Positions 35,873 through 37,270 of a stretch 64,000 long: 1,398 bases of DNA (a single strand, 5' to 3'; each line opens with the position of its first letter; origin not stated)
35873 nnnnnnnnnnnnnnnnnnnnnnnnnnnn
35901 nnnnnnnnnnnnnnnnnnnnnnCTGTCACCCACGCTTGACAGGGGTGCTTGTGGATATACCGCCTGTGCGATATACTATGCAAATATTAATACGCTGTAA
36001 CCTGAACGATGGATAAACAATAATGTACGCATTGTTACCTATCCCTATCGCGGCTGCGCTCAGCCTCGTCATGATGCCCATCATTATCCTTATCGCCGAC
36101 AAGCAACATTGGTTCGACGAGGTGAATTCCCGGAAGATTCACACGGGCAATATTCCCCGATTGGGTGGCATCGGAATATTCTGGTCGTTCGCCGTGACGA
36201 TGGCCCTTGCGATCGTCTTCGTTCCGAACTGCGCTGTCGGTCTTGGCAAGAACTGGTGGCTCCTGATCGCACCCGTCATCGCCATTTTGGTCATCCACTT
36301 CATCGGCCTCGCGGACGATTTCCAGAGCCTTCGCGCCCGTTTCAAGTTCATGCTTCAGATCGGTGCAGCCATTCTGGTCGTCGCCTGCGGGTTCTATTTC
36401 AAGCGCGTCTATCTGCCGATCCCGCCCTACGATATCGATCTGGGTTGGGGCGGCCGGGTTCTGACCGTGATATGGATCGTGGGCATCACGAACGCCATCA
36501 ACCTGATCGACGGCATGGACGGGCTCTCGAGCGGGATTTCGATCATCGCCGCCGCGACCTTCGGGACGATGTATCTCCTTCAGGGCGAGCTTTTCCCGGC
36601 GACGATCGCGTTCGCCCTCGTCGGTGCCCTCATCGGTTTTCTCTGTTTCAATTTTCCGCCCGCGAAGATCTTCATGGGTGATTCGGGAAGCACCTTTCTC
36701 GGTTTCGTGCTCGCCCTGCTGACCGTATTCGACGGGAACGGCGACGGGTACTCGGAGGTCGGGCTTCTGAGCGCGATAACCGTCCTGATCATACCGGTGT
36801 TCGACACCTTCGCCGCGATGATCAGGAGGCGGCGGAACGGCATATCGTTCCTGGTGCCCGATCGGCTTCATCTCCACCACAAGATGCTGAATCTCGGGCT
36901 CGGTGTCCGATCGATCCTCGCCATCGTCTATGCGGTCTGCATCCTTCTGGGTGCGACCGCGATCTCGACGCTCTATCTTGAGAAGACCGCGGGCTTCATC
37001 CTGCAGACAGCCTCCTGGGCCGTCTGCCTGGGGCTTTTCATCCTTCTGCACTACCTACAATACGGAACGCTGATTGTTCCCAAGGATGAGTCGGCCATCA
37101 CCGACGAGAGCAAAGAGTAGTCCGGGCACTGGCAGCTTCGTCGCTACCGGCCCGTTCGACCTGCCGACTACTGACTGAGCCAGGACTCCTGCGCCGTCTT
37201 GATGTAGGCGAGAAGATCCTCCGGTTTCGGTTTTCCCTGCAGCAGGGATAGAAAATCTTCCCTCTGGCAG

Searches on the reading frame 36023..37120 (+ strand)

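Call 10: search_protein_families(library=pfam, proteins=[window:36023-37120:+], max_evalue=0.00001)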
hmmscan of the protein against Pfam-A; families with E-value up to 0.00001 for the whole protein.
window:36023-37120:+ (365 aa): 1 family
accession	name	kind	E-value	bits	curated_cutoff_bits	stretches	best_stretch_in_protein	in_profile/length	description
PF00953.26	Glycos_transf_4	-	2.1e-43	148.5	27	1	83-235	3-157/160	Glycosyl transferase family 4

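Call 16: search_protein_families(library=ncbifam, proteins=[window:36023-37120:+], max_evalue=0.00001)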
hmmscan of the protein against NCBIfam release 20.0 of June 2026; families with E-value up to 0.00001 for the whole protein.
window:36023-37120:+ (365 aa): 3 families
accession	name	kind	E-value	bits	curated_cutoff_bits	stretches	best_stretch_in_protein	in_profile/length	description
TIGR02380.1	ECA_wecA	exception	1.3e-42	146.2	326.05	1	15-317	12-309/346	UDP-N-acetylglucosamine--undecaprenyl-phosphate N-acetylglucosaminephosphotransferase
TIGR00445.1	mraY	equivalog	9.8e-23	81.1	192.05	1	14-317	1-318/321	phospho-N-acetylmuramoyl-pentapeptide-transferase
NF053644.1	MraY_archaea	equivalog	8e-22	78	450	1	108-313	153-339/340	pseudomurein biosynthesis MraY family phospho-N-acetylmuramoyl-pentapeptide-transferase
